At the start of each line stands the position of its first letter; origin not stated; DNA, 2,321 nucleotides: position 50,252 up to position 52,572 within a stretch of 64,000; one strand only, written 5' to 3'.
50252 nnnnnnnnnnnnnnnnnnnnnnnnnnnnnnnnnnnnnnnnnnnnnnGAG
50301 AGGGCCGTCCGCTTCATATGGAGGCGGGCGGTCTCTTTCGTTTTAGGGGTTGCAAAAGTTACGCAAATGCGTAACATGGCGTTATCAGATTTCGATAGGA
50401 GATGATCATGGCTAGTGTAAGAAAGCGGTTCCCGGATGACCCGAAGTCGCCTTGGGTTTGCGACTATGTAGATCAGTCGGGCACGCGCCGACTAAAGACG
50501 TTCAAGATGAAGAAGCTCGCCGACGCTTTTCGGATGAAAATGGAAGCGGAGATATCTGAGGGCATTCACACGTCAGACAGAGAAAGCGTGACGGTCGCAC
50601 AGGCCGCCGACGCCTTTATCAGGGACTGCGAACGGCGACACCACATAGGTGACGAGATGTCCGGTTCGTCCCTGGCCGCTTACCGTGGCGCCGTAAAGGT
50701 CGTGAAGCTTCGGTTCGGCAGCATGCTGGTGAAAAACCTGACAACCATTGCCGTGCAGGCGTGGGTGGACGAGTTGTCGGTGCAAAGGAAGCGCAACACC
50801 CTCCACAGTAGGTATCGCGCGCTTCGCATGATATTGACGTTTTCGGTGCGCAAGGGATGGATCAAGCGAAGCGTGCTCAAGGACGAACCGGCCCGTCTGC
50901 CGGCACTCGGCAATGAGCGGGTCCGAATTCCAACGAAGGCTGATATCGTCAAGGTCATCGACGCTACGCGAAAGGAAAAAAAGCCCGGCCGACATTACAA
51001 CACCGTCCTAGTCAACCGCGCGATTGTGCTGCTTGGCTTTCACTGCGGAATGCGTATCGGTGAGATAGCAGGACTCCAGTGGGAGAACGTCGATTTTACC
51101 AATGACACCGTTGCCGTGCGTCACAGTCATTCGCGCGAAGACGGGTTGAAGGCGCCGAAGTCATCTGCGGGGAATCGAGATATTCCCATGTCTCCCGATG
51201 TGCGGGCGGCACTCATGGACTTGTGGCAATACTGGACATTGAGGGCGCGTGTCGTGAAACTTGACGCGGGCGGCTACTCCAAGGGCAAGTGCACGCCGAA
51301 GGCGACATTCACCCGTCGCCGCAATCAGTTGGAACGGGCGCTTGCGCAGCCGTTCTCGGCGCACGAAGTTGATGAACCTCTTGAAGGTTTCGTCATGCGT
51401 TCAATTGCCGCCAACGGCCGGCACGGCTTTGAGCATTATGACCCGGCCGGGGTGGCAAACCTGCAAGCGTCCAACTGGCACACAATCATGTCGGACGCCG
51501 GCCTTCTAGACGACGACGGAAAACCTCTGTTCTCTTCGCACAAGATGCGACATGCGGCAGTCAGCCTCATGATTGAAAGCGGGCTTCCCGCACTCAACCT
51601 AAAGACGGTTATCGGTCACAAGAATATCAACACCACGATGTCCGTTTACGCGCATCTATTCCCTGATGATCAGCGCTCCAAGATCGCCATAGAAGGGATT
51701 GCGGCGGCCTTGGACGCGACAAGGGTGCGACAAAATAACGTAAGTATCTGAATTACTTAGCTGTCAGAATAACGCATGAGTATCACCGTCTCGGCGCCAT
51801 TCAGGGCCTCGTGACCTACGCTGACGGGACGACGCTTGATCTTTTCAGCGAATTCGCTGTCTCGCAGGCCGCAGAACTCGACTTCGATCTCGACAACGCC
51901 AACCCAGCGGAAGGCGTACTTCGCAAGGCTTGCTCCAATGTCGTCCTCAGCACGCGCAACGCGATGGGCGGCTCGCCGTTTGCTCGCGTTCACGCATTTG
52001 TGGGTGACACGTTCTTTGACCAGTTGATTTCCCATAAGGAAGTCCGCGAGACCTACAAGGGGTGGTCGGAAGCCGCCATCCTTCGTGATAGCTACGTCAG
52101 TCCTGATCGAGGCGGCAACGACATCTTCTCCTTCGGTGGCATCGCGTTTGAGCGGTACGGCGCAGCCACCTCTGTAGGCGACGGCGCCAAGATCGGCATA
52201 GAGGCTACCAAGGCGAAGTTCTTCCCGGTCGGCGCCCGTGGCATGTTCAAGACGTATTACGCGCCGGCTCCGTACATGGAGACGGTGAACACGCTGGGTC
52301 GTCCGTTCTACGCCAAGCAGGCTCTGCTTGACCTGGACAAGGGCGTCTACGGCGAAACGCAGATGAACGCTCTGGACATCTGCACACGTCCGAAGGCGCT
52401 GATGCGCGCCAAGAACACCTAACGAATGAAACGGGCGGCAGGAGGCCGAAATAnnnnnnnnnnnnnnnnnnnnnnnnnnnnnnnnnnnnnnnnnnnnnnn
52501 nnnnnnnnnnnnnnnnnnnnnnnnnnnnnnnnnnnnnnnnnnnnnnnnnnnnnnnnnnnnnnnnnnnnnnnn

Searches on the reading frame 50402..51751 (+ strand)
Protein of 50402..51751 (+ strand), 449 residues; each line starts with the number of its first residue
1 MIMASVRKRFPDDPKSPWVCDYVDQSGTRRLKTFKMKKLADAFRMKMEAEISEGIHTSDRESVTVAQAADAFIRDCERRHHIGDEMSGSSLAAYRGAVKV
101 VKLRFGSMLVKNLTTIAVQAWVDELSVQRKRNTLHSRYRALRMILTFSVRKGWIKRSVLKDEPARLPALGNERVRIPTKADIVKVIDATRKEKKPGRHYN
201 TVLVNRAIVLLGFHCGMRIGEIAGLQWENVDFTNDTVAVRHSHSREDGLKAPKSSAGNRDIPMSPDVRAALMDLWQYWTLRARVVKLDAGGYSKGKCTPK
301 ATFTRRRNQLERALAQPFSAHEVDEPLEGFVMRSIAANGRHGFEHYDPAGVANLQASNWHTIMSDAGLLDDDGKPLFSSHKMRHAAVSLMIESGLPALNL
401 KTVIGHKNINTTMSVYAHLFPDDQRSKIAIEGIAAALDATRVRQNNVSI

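Call 9: search_protein_families(library=pfam, proteins=[window:50402-51751:+], max_evalue=0.01)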
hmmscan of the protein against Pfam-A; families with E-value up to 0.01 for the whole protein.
window:50402-51751:+ (449 aa): 1 family
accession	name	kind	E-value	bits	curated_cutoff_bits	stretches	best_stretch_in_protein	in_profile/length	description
PF00589.27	Phage_integrase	-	8.4e-18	65.2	27.1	2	359-420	110-169/172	Phage integrase family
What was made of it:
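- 50408..51751 (+): Tyrosine integrase gene (447 aa; RBS AGGAG at 50397-50401). Pfam PF00589, E 8.4e-18 (call 9).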

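Call 20: search_protein_families(library=phrogs, proteins=[window:50408-51751:+], max_evalue=0.001)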
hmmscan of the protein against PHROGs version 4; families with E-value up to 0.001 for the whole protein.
window:50408-51751:+ (447 aa): 4 families
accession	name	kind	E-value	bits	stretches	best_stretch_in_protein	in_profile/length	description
phrog_1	-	integration and excision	3.4e-54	186.1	1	6-435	114-454/611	integrase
phrog_216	-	integration and excision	5.9e-24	85.7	2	134-274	17-140/301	integrase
phrog_7685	-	integration and excision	1.3e-08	35.7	1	376-424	182-230/240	integrase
phrog_7269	-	integration and excision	0.0009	20.1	0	376-429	29-81/89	integrase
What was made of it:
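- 50408..51751 (+): PHROG integrase, E 3.4e-54 (call 20).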

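Call 36: find_related_loci(query=window:50408-51751:+, collection=genome_contigs, flank=10000)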
Query window:50408-51751:+ (447 aa) in genome_contigs; peptide patterns used: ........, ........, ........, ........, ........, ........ (x = any residue, [..] = any of these).
72 stretches matched a pattern; 31 encode a relative of the query (tblastn E <= 1e-3); 31 distinct loci.
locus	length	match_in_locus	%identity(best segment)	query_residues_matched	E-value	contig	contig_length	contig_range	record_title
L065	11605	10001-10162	43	373-426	8e-9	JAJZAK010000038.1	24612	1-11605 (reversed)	MAG: bacterium isolate FK5.bin95 NODE_2405_length_24612_cov_2.054564, whole genome shotgun sequence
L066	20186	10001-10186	38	360-421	5e-8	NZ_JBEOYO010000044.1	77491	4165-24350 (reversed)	Streptomyces sp. NPDC001868 NPDC001868_37_A6.ctg-0044, whole genome shotgun sequence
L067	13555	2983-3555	23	209-431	9e-8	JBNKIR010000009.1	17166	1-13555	MAG: Sedimenticolaceae bacterium isolate H2.bin.9.orig k141_1289697, whole genome shotgun sequence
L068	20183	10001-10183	37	361-421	6e-7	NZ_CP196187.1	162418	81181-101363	Streptomyces sp. HUAS TT11 plasmid punnamed3, complete sequence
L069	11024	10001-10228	37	341-411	7e-7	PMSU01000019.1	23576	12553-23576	MAG: Actinomycetota bacterium isolate palsa_505 73.20110700_P1S.16_contig_277, whole genome shotgun sequence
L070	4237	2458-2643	37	371-432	1e-6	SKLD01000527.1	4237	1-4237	MAG: Opitutales bacterium isolate CSSed162cmA_196 CSSed16-2cmA-115079, whole genome shotgun sequence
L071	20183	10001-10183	34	367-430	2e-6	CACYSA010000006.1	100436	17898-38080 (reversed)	MAG: uncultured Erysipelotrichaceae bacterium isolate RUG12224 genome assembly, contig: RUG12224_asm_6, whole genome sho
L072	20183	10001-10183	35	361-421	2e-6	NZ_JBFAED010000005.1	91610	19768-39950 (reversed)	Streptomyces sp. NPDC020667 NPDC020667_140_H6.ctg-0005, whole genome shotgun sequence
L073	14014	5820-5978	40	360-411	3e-6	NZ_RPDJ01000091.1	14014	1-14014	Streptomyces cavernae strain SYSU K10008 Scaffold82_1, whole genome shotgun sequence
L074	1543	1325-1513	38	373-435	2e-6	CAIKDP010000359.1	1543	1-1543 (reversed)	MAG: Akkermansiaceae bacterium isolate LJ-7-9m_bin-1240 genome assembly, contig: bin-1240:359/469, whole genome shotgun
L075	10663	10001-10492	20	176-423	5e-6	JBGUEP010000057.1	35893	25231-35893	MAG: Prolixibacteraceae bacterium isolate DXN-05 NODE_215_length_35893_cov_10.963586, whole genome shotgun sequence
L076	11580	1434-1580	36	376-425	7e-6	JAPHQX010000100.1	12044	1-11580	MAG: Gammaproteobacteria bacterium isolate N1D-Bin_17 c_000000208962, whole genome shotgun sequence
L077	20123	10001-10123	43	376-417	2e-5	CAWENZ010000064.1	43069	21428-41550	MAG: uncultured Verrucomicrobiae bacterium isolate MFD02832.bin.2.104 genome assembly, contig: contig_8934, whole genome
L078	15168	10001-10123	43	376-417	2e-5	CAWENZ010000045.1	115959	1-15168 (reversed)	MAG: uncultured Verrucomicrobiae bacterium isolate MFD02832.bin.2.104 genome assembly, contig: contig_8855, whole genome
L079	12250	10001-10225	34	376-446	2e-5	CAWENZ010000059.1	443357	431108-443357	MAG: uncultured Verrucomicrobiae bacterium isolate MFD02832.bin.2.104 genome assembly, contig: contig_8881, whole genome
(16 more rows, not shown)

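Call 37: find_homologous_proteins(query=window:50408-51751:+)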
Query window:50408-51751:+ (447 aa): 56 proteins with E <= 0.001 among 8000 candidates.
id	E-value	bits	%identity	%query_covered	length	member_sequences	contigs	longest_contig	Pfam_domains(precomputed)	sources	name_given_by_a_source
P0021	0.0e+0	1012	100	100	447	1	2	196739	PF00589.28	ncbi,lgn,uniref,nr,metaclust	ncbi:site-specific integrase [Shinella sp. DD12]|uniref:tyrosine-type recombinase/integrase n=1 Tax=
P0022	2.2e-180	618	61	100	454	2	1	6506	PF00589.28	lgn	-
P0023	4.5e-99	350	41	100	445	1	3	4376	PF00589.28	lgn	-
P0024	7.1e-95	336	40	100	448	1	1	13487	PF00589.28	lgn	-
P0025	9.3e-94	333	41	100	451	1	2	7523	PF00589.28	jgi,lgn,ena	-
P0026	3.8e-92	328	41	98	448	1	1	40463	PF14659.13,PF00589.28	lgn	-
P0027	1.1e-89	319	42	99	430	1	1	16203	PF00589.28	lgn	-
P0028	4.2e-86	308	39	99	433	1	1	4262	PF00589.28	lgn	-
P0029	6.1e-86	307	39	100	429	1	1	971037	PF00589.28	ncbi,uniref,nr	ncbi:MAG: site-specific integrase [Aquamicrobium sp.]|uniref:tyrosine-type recombinase/integrase n=1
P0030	5.9e-85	304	40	100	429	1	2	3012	PF00589.28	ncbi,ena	-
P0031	8.7e-85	303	38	99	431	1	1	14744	PF00589.28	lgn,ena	-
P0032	3.4e-83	298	40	100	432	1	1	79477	PF00589.28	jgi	jgi:integrase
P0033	1.3e-81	293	39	100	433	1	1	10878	PF00589.28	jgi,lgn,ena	-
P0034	1.7e-80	289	38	99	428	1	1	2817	PF22022.3,PF00589.28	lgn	-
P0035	4.3e-78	281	39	100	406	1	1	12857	PF14659.13,PF00589.28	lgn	-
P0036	7.0e-78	281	37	100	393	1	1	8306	PF00589.28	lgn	-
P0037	4.9e-76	274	36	97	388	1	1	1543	PF14659.13,PF00589.28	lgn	-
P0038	9.4e-76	274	36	98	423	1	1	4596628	PF14659.13,PF00589.28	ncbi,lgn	ncbi:tyrosine-type recombinase/integrase [Xanthobacter sediminis]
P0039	1.4e-75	273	42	97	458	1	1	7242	PF00589.28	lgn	-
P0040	8.2e-75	270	39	98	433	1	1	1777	PF00589.28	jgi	-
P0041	2.9e-74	269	37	99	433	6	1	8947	PF22022.3,PF00589.28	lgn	-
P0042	3.3e-73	265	35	97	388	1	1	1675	PF14659.13,PF00589.28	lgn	-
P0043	6.8e-71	257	35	100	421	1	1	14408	PF00589.28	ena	-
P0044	9.5e-71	257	35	98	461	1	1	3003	PF00589.28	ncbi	-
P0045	2.5e-70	256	35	98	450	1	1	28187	PF14659.13,PF00589.28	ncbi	-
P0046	8.8e-70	254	36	100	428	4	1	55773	PF00589.28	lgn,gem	-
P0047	1.7e-69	253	35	98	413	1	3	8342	PF00589.28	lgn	-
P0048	1.1e-68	250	34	97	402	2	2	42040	PF00589.28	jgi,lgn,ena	-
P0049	5.4e-68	248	36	99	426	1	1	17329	PF00589.28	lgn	-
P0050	6.2e-67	244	38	60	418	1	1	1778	PF14659.13,PF22022.3,PF00589.28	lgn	-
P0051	1.3e-66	243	36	98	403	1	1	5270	PF22022.3,PF00589.28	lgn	-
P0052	1.9e-66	243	35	98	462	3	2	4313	PF22022.3,PF00589.28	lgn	-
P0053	2.1e-65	239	34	98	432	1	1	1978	PF00589.28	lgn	-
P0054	1.1e-61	227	36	53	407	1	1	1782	PF14659.13,PF00589.28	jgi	-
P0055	3.4e-59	219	39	60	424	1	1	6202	PF00589.28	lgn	-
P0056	3.3e-52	196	35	60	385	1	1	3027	PF14659.13,PF00589.28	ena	-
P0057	1.2e-44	171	29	98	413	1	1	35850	PF14659.13,PF00589.28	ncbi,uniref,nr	ncbi:tyrosine-type recombinase/integrase [Hansschlegelia plantiphila]|uniref:Tyr recombinase domain-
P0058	3.6e-42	163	30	94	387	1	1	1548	PF14659.13,PF22022.3,PF00589.28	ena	-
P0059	3.6e-40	156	28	94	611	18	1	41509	PF13384.13,PF00589.28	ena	-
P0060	6.2e-40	156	32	94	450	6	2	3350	PF14659.13,PF00589.28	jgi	jgi:integrase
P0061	2.4e-38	150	29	91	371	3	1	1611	PF14659.13,PF22022.3,PF26003.1,PF00589.28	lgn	-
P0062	3.7e-38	150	31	81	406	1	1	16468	PF00589.28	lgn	-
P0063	4.2e-36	143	29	100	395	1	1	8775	PF14659.13,PF00589.28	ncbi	-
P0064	3.8e-35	140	29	96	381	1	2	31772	PF14659.13,PF00589.28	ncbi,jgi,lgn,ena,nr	ncbi:MAG TPA: site-specific integrase [Stellaceae bacterium]|nr:site-specific integrase [Stellaceae 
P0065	6.7e-31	126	27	94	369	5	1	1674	PF00589.28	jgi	jgi:integrase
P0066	2.1e-29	121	29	96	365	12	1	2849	PF00589.28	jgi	-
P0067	5.1e-29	120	28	64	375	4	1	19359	PF00589.28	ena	-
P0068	7.7e-28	116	25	95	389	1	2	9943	PF00589.28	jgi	jgi:integrase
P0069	3.7e-26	110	25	96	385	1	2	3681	PF00589.28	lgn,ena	-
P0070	2.2e-25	108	26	95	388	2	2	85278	PF00589.28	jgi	jgi:integrase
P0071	3.0e-12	64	32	15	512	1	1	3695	PF00589.28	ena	-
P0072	2.4e-10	58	24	87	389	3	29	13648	PF14657.13,PF00589.28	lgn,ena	-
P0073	1.2e-8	52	25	51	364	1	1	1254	PF14659.13,PF22022.3,PF00589.28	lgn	-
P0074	1.6e-8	52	23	49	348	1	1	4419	PF14659.13,PF13102.13,PF00589.28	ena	-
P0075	2.0e-8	52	23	70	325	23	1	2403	PF14659.13,PF00589.28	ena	-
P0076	9.7e-6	43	31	19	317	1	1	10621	PF14659.13,PF00589.28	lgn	-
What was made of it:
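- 50408..51751 (+): 100% identical to Shinella sp. DD12 'site-specific integrase' (call 37).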

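Call 38: find_encoding_contigs(protein=P0022, flank=10000, max_places=2)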
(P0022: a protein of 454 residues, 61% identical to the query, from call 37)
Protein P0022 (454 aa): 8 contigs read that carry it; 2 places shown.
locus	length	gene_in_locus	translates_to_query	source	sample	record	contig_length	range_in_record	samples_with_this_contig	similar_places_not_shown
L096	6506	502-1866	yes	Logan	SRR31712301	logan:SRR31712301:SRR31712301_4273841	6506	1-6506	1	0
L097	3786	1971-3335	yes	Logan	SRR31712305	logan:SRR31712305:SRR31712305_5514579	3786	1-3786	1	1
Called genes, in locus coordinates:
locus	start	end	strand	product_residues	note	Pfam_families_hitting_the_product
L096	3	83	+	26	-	?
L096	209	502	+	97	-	-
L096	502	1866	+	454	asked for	PF00589:Phage_integrase (weak)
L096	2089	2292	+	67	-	-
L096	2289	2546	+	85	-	-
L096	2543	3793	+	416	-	PF13481:AAA_25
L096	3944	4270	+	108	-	-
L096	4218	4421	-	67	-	-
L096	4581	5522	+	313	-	-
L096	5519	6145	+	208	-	PF00574:CLP_protease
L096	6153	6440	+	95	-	-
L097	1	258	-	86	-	?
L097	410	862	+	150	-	-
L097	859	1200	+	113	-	-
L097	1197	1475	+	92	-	PF01844:HNH (weak)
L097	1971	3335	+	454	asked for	PF00589:Phage_integrase (weak)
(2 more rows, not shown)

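Call 39: find_encoding_contigs(protein=P0024, flank=10000, max_places=2)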
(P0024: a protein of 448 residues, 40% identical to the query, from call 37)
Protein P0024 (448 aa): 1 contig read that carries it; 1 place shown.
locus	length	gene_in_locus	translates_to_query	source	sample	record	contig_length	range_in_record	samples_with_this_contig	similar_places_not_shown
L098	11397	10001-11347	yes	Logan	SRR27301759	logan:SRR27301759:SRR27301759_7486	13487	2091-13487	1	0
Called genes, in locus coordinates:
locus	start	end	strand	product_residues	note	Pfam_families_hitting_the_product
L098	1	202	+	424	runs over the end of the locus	PF13481:AAA_25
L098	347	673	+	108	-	-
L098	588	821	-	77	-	PF13560:HTH_31 (weak), PF01381:HTH_3 (weak)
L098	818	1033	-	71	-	-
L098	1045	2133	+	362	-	-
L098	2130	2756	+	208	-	PF00574:CLP_protease, PF01972:SDH_protease (weak)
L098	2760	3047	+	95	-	-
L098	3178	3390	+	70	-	-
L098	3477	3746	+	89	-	PF10109:Phage_TAC_7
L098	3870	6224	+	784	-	PF10145:PhageMin_Tail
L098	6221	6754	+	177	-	PF04717:Phage_base_V (weak)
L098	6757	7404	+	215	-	-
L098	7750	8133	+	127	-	-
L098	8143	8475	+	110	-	-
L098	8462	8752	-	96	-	-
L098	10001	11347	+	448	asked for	PF00589:Phage_integrase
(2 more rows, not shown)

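Call 40: find_encoding_contigs(protein=P0026, flank=10000, max_places=2)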
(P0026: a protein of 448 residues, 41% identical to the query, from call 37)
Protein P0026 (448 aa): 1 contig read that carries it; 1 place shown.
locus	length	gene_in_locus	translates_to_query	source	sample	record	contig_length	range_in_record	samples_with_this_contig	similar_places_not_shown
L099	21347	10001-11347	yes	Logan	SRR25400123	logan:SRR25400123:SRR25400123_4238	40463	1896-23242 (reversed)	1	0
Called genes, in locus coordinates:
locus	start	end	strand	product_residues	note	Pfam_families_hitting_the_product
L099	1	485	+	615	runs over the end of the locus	PF25209:Phage_capsid_4, PF10124:Mu-like_gpT (weak)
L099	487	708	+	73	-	-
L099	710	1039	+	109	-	PF09956:Phage_cement_2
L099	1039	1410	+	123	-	-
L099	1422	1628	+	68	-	-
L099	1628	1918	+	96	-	PF10109:Phage_TAC_7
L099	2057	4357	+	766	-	PF10145:PhageMin_Tail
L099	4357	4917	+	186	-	-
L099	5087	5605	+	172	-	-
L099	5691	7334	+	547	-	PF05876:GpA_ATPase, PF20454:GpA_nuclease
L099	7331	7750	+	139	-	-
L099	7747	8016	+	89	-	-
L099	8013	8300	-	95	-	-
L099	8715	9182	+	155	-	-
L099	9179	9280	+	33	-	-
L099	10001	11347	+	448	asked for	PF14659:Phage_int_SAM_3 (faint), PF00589:Phage_integrase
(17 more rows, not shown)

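Call 53: find_encoding_contigs(protein=P0027, flank=10000, max_places=2)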
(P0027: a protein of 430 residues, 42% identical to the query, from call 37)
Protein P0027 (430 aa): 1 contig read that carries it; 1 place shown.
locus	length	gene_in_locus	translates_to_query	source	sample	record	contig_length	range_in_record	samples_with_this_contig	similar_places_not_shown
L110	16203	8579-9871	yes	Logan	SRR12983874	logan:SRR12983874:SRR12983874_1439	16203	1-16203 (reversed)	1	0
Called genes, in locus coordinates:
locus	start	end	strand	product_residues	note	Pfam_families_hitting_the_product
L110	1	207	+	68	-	?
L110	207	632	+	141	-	PF05119:Terminase_4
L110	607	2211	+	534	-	PF03354:TerL_ATPase, PF20441:TerL_nuclease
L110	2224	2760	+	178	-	-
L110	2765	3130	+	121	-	PF05521:Phage_HCP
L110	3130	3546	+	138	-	PF04883:HK97-gp10_like (weak)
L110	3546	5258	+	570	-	-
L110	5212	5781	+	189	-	-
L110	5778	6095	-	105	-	-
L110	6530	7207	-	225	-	PF13274:SocA_Panacea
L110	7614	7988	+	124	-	-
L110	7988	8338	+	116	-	-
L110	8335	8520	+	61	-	-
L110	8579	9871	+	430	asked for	PF00589:Phage_integrase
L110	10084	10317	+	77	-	PF12728:HTH_17 (weak)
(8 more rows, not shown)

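Call 54: find_encoding_contigs(protein=P0031, flank=10000, max_places=2)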
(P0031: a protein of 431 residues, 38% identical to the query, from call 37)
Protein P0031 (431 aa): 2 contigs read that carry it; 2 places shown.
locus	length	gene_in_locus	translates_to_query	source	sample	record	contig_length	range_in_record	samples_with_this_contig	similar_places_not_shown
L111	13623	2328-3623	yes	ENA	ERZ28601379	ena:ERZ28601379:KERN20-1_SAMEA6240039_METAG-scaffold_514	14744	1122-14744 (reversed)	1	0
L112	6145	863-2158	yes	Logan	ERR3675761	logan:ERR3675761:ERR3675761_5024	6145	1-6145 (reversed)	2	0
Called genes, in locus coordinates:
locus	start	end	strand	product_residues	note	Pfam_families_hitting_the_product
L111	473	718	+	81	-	-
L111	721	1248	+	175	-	-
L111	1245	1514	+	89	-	-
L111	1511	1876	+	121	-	-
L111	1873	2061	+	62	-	-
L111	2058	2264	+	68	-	-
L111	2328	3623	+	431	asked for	PF00589:Phage_integrase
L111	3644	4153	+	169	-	-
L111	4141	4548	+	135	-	PF22262:DUF6950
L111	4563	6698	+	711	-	PF13550:Phage-tail_3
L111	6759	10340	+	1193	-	PF00657:Lipase_GDSL (weak), PF13472:Lipase_GDSL_2, PF12789:PTR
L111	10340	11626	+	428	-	-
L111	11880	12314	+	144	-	-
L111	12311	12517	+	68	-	-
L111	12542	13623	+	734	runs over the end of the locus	?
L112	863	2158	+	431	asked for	PF00589:Phage_integrase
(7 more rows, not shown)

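Call 93: find_related_loci(query=A6, collection=metagenome_contigs, flank=10000)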
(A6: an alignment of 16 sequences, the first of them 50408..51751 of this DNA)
Query A6 (447 aa) in metagenome_contigs; peptide patterns used: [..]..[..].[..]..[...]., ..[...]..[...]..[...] (x = any residue, [..] = any of these).
600 stretches matched a pattern (row limit reached: there are more); 484 encode a relative of the query (tblastn E <= 1e-3); the best 80 are kept; 80 distinct loci.
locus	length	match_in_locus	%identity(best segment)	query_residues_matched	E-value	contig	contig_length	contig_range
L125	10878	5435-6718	39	1-445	9e-88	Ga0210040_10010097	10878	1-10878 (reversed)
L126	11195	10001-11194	39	1-408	8e-83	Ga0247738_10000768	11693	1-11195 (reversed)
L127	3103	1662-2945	37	1-445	8e-84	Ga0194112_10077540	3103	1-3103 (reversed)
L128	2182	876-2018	28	1-443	5e-40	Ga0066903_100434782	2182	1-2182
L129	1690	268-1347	30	1-419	5e-40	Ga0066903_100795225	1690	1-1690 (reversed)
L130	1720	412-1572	29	3-429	2e-39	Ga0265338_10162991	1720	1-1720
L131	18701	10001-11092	29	1-429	9e-39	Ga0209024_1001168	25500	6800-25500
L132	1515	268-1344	28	13-435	1e-37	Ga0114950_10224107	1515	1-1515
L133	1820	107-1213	27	1-426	1e-36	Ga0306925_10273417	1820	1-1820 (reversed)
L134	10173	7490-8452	30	49-437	3e-36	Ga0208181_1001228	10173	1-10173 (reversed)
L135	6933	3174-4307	28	1-438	6e-36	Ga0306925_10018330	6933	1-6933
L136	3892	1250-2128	28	62-421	3e-36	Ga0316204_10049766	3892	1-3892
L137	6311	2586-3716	28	1-437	5e-36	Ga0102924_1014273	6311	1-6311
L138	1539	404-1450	28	13-419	4e-34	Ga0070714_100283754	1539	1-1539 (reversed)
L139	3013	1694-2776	28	1-418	2e-33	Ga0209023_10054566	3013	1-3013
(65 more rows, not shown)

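Call 99: search_protein_families(library=ncbifam, proteins=[window:50408-51751:+], max_evalue=0.01)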
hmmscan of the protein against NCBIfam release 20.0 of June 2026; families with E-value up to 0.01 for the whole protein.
window:50408-51751:+ (447 aa): 9 families
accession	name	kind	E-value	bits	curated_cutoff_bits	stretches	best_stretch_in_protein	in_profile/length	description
NF040815.2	recomb_XerA_Arch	equivalog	1e-13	51.5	220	2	83-242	11-153/263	site-specific tyrosine recombinase/integron integrase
TIGR02224.1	recomb_XerC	equivalog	9.8e-13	48.1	335.15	2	85-238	14-165/295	tyrosine recombinase XerC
TIGR02225.1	recomb_XerD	equivalog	2e-10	40.5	329.6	1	83-244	12-167/290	site-specific tyrosine recombinase XerD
NF001399.0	PRK00283.1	subfamily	3e-10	39.8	279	1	71-238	9-171/300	tyrosine recombinase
NF002331.0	PRK01287.1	subfamily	1.5e-09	37.3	371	1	130-245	98-206/365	site-specific tyrosine recombinase XerC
NF003462.0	PRK05084.1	equivalog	4.3e-07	29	267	0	375-426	303-353/360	tyrosine recombinase XerS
TIGR02249.1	integrase_gron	subfamily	5.7e-07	29.2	265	0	376-418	260-301/315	integron integrase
NF007371.0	PRK09871.1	subfamily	0.00032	20.3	222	0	203-239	28-64/198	tyrosine-type DNA invertase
NF011946.0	PRK15417.1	equivalog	0.0004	19.7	435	0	376-418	275-316/337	integron integrase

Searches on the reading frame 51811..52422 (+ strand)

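Call 9: search_protein_families(library=pfam, proteins=[window:51811-52422:+], max_evalue=0.01)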
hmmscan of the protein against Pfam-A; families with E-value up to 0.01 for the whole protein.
window:51811-52422:+ (203 aa): 1 family
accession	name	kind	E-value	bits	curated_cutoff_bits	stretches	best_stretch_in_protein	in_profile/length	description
PF03864.22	Phage_cap_E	-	2.4e-48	165.3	22.9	1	2-202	132-329/329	Phage major capsid protein E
